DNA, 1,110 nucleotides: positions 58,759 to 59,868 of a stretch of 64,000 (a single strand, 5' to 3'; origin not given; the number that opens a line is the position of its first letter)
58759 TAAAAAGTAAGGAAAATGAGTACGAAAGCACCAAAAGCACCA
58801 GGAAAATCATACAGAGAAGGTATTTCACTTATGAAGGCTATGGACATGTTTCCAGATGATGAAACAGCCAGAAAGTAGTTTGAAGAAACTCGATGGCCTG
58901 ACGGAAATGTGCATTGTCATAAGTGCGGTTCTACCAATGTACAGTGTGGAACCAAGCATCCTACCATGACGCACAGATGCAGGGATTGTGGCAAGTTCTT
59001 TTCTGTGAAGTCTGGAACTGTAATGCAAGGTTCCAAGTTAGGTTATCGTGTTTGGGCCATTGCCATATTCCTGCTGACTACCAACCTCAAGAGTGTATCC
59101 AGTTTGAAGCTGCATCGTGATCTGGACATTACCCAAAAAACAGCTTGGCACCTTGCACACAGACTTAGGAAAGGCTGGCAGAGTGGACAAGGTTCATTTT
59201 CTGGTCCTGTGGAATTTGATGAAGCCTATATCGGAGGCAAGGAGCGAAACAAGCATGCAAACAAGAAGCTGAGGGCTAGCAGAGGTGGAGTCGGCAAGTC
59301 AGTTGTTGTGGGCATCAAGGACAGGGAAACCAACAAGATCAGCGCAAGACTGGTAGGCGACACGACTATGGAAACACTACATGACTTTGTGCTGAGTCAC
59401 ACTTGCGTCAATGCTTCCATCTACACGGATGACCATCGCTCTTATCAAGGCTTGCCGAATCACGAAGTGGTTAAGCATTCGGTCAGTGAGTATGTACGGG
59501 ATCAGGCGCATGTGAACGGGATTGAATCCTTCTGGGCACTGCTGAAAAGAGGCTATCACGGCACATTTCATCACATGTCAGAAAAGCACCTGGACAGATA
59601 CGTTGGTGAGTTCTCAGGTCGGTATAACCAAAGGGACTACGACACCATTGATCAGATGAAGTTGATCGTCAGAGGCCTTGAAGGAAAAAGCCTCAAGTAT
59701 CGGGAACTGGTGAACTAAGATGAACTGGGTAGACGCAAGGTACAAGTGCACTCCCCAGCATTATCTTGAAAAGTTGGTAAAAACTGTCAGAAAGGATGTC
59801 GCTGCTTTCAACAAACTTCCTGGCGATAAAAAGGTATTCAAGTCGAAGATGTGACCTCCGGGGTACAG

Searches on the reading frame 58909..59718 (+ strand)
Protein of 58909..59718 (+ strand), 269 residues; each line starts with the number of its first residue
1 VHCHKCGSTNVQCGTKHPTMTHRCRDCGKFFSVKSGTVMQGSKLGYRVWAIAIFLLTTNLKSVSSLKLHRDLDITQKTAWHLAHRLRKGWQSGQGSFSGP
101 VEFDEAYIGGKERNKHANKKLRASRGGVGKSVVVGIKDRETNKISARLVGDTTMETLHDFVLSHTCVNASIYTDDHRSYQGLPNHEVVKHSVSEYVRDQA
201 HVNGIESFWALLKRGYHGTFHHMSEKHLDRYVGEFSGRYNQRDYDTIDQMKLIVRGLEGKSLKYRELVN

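Call 8: search_protein_families(library=pfam, proteins=[window:58909-59718:+], max_evalue=0.01)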
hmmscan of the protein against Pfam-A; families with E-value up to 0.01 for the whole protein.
window:58909-59718:+ (269 aa): 1 family
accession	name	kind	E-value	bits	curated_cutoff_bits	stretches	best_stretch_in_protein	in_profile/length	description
PF12762.13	DDE_Tnp_IS1595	-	1.7e-37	129.2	27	1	98-240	3-153/153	ISXO2-like transposase domain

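Call 60: search_protein_families(library=ncbifam, proteins=[window:58909-59718:+], max_evalue=0.01)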
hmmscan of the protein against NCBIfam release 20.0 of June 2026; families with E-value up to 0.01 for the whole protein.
window:58909-59718:+ (269 aa): 2 families
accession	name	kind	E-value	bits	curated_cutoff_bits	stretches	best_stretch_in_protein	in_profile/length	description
NF033547.1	transpos_IS1595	equivalog_domain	6.8e-51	173.2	75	1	42-242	2-215/215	IS1595 family transposase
NF033558.1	transpos_IS1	equivalog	0.00023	21.2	100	0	3-36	1-36/199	IS1 family transposase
